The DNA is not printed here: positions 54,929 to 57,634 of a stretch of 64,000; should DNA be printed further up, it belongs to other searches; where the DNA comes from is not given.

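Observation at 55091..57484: Orphan VirB4 with a Walker A Lys-to-Arg substitution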

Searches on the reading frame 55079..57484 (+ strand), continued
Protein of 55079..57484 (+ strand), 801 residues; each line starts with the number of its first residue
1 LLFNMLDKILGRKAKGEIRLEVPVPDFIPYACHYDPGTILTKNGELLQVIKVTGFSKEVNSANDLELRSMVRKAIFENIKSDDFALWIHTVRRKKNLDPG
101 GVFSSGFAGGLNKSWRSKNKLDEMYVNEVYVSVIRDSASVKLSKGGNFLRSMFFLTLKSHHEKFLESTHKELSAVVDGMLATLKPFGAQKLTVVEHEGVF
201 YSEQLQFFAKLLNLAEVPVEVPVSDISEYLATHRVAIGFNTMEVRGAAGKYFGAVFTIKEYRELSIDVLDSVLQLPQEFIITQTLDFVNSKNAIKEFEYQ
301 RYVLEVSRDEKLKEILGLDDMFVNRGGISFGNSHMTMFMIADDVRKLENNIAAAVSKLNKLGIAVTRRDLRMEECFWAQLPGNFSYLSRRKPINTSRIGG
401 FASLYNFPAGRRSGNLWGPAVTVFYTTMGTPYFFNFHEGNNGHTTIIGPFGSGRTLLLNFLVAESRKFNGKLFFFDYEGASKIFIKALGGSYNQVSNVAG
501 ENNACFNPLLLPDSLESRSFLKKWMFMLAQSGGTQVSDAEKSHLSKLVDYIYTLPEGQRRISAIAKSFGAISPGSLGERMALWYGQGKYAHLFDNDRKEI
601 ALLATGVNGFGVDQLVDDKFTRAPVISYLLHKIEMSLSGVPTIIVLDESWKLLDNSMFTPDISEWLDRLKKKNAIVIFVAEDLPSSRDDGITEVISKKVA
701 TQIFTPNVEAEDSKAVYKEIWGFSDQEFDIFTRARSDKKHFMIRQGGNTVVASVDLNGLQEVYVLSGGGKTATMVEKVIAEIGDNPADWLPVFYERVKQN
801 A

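Call 25: search_solved_structures(query=window:55091-57481:+, max_evalue=0.001, show_alignments=2)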
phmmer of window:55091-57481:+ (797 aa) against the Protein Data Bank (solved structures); distinct sequences matched with E-value up to 0.001: 3.
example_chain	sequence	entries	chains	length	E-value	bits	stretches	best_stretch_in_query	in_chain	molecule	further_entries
7o41_A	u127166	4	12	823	6.8e-96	325.4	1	14-795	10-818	TrwK protein | Type IV secretion system protein virB4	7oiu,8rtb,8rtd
7o43_A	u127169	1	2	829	7.1e-96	325.4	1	14-795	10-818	TrwK protein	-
7o42_A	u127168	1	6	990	1.4e-95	324.4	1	14-795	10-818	TrwK protein,Protein hcp1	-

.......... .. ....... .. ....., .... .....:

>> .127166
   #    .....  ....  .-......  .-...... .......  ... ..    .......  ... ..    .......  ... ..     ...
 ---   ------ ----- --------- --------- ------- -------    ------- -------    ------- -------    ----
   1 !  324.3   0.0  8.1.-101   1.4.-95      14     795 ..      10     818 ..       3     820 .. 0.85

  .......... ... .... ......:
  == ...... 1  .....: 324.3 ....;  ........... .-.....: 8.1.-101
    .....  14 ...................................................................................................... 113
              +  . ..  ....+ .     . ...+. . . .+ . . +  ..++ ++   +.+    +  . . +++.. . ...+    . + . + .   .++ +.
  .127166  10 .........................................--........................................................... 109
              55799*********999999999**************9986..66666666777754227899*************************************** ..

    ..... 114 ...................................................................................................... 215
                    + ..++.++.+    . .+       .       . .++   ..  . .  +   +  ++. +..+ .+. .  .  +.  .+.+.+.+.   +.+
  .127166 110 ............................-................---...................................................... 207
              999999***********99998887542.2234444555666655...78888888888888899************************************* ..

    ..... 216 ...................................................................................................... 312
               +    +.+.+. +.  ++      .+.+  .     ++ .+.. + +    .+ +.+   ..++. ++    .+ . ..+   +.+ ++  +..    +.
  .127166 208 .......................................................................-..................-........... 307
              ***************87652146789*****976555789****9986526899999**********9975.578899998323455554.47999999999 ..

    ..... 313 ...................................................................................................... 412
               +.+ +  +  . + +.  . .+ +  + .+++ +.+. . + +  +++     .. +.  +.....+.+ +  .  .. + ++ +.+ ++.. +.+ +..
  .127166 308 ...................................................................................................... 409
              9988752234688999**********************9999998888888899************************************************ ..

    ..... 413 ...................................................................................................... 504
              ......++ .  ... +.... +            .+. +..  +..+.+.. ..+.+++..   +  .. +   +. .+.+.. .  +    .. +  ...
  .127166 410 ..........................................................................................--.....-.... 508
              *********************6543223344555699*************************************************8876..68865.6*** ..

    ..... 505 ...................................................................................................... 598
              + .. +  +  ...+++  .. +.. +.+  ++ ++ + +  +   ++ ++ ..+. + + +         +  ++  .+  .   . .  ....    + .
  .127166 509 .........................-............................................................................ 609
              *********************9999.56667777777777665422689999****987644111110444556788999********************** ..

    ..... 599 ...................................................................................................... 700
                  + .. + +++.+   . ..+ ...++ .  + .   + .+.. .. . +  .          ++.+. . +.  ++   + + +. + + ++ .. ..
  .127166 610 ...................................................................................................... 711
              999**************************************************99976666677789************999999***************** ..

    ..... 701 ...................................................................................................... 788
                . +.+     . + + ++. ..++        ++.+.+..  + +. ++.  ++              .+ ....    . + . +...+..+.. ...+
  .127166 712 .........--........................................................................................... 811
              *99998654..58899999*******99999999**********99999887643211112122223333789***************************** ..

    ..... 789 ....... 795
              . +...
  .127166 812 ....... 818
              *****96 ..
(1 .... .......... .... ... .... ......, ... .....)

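Call 28: find_related_loci(query=A1, collection=genome_contigs, flank=10000)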
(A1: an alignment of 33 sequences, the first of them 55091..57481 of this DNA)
Query A1 (797 aa) in genome_contigs; peptide patterns used: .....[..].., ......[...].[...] (x = any residue, [..] = any of these).
599 stretches matched a pattern (row limit reached: there are more); 555 encode a relative of the query (tblastn E <= 1e-3); the best 80 are kept; 80 distinct loci.
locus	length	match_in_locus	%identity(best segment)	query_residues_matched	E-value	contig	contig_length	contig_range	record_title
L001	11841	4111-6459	48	13-791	0e+0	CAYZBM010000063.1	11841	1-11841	MAG TPA_asm: uncultured Rickettsiales bacterium isolate SRP286056_co2_571 genome assembly, contig: NODE_8946_length_1184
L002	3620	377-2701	47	17-793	0e+0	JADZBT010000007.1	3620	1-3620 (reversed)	MAG: Alphaproteobacteria bacterium isolate SJ69 c_000000054108, whole genome shotgun sequence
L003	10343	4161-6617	44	5-795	0e+0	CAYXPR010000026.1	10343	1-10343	MAG TPA_asm: uncultured Rickettsiales bacterium isolate SRP287051_co2_121 genome assembly, contig: NODE_10761_length_103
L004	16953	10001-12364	45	15-797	0e+0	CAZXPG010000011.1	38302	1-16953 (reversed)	MAG TPA_asm: uncultured Rickettsiales bacterium isolate SRP329715_co2_363 genome assembly, contig: NODE_2242_length_3830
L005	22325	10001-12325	45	13-792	0e+0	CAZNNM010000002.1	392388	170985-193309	MAG TPA_asm: uncultured Rickettsiales bacterium isolate SRP199154_co2_81 genome assembly, contig: NODE_3_length_392388_c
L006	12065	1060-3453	46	3-796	0e+0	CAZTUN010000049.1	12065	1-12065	MAG TPA_asm: uncultured Rickettsiales bacterium isolate SRP342105_co1_302 genome assembly, contig: NODE_7224_length_1206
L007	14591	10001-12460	42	13-792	0e+0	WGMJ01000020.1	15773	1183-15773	MAG: Alphaproteobacteria bacterium isolate RI_185 c_000000042551, whole genome shotgun sequence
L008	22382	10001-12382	43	1-789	0e+0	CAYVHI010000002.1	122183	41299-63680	MAG TPA_asm: uncultured Rickettsiales bacterium isolate SRP287051_co2_205 genome assembly, contig: NODE_306_length_12218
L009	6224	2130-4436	43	18-789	0e+0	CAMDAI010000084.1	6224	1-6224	MAG: Rickettsia typhi isolate ME-21oct19-62 genome assembly, contig: ME-21oct19-C24296, whole genome shotgun sequence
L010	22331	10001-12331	43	22-794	0e+0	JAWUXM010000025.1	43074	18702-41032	MAG: Rickettsiales bacterium isolate HBSea_ice_MAG671 BAT.671_597182_flag=0_multi=22.0881_len=43074, whole genome shotgu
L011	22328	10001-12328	42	17-793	0e+0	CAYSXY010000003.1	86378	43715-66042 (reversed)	MAG TPA_asm: uncultured Rickettsiales bacterium isolate SRP141376_co5_190 genome assembly, contig: NODE_525_length_86378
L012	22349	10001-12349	42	11-795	0e+0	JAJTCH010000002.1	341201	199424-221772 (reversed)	MAG: Rickettsiaceae bacterium isolate C_No_T20_B_bin.69 scaffold_30, whole genome shotgun sequence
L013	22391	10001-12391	42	23-792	0e+0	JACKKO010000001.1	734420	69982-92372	MAG: Hyphomicrobiales bacterium isolate HK-STAS-PROT-67 HK-STAS-PROT-67_1, whole genome shotgun sequence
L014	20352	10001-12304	42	21-790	0e+0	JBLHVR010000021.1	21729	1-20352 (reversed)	MAG: Lentimonas sp. isolate 3300046534_83 Ga0491194_0004582, whole genome shotgun sequence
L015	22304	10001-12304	41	22-791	0e+0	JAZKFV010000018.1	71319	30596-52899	MAG: Pseudomonadota bacterium isolate DC_RB_04_SPN110320-bin017 DCRB04SPN_B017_0_000000000018, whole genome shotgun sequ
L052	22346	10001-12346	39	17-795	0e+0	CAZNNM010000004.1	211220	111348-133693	MAG TPA_asm: uncultured Rickettsiales bacterium isolate SRP199154_co2_81 genome assembly, contig: NODE_23_length_211220_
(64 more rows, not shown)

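Call 34: find_encoding_contigs(protein=P0005, flank=8000, max_places=1)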
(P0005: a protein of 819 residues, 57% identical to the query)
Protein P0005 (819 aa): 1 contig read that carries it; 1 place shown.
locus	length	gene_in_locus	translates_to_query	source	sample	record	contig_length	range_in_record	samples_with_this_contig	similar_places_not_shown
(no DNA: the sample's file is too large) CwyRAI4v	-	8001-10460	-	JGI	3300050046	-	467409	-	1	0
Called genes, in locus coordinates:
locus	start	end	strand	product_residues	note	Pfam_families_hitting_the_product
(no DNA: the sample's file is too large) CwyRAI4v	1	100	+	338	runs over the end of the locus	-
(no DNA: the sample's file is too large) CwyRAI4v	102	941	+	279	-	PF02569:Pantoate_ligase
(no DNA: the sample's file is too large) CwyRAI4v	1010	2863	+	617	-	PF14559:TPR_19 (weak), PF12895:ANAPC3 (weak), PF13432:TPR_16 (weak), PF00515:TPR_1 (weak), PF07719:TPR_2 (weak), PF13181:TPR_8 (weak), PF13414:TPR_11, PF13844:Glyco_transf_41, +7 more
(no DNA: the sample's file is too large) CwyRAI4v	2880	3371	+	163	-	-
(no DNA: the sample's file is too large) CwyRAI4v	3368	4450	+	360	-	PF03702:AnmK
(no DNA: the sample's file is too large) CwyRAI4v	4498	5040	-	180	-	PF04364:DNA_pol3_chi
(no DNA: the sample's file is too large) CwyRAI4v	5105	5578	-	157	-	PF01668:SmpB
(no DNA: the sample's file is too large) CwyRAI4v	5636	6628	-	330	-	PF00701:DHDPS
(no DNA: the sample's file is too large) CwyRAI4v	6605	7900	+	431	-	PF00672:HAMP (weak), PF00512:HisKA, PF02518:HATPase_c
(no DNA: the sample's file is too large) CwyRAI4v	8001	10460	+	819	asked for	PF27097:VirB4_TrbE_N, PF03135:CagE_TrbE_VirB, PF19044:P-loop_TraG (faint)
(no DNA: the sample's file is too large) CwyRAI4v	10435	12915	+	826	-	PF21722:Gly_rich_2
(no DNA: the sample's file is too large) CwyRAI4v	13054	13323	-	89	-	PF01313:Bac_export_3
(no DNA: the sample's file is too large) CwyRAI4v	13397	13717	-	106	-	PF02049:FliE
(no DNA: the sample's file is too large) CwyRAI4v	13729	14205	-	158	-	PF06429:Flg_bbr_C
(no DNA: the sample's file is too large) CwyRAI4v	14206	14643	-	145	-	PF00460:Flg_bb_rod (weak)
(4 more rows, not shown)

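Call 35: find_encoding_contigs(protein=P0016, flank=8000, max_places=1)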
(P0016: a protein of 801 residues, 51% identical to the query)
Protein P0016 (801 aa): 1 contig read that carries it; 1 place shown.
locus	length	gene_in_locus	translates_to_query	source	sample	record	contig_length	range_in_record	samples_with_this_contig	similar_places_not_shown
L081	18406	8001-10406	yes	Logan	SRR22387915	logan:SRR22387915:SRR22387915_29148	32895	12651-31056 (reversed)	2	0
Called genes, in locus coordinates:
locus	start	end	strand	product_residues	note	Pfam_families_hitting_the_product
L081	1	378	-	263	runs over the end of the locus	PF00106:adh_short, PF01370:Epimerase, PF08659:KR, PF13460:NAD_binding_10 (weak), PF13561:adh_short_C2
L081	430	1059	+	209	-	PF00625:Guanylate_kin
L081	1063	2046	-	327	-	PF00254:FKBP_C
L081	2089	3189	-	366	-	PF01926:MMR_HSR1, PF02421:FeoB_N, PF06071:YchF-GTPase_C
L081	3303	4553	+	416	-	-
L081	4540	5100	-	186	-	PF01195:Pept_tRNA_hydro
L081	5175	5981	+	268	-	-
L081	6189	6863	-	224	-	PF01386:Ribosomal_L25p, PF14693:Ribosomal_TL5_C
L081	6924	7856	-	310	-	PF13793:Pribosyltran_N, PF00156:Pribosyltran, PF14572:Pribosyl_synth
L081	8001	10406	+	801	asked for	PF27097:VirB4_TrbE_N, PF03135:CagE_TrbE_VirB, PF12846:AAA_10 (faint)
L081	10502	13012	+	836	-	PF21722:Gly_rich_2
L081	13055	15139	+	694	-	PF17191:RecG_wedge, PF00270:DEAD, PF04851:ResIII, PF00271:Helicase_C, PF22590:Cas3-like_C_2 (weak), PF19833:RecG_dom3_C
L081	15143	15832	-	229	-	PF20582:UPF0758_N (faint), PF04002:RadC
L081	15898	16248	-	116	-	PF01042:Ribonuc_L-PSP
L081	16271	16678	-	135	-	PF02566:OsmC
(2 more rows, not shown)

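Call 36: find_encoding_contigs(protein=P0003, flank=8000, max_places=1)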
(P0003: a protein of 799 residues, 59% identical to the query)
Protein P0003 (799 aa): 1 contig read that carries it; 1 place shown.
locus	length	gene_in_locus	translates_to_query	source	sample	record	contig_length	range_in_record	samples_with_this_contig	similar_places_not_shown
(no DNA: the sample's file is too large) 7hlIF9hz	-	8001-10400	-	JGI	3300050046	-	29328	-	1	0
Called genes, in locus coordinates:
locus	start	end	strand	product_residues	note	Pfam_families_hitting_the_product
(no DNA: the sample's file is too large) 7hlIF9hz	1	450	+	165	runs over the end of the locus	-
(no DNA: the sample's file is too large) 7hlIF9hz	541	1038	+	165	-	-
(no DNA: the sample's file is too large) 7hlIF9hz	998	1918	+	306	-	PF12895:ANAPC3 (faint), PF13174:TPR_6 (faint), PF13181:TPR_8 (faint), PF00515:TPR_1 (faint), PF07719:TPR_2 (faint), PF13414:TPR_11 (faint), PF13424:TPR_12 (faint), PF13428:TPR_14 (faint), +7 more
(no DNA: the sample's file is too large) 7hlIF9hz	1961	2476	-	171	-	-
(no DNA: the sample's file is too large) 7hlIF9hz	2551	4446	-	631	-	PF02743:dCache_1 (weak), PF00512:HisKA, PF02518:HATPase_c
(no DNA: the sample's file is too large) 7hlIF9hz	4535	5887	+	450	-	-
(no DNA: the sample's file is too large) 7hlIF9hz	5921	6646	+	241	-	PF12844:HTH_19 (weak), PF13413:HTH_25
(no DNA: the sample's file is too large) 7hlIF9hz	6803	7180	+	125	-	PF04956:TrbC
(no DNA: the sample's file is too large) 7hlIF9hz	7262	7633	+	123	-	PF04956:TrbC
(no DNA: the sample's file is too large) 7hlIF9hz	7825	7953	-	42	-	-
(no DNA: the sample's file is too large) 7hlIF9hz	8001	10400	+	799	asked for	PF27097:VirB4_TrbE_N, PF03135:CagE_TrbE_VirB, PF19044:P-loop_TraG (faint)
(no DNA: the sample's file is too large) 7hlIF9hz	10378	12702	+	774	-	PF21722:Gly_rich_2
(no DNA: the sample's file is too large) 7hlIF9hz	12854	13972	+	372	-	PF03480:DctP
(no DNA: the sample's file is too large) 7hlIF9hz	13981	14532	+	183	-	PF04279:IspA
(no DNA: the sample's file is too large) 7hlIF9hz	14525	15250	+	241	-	PF05359:DUF748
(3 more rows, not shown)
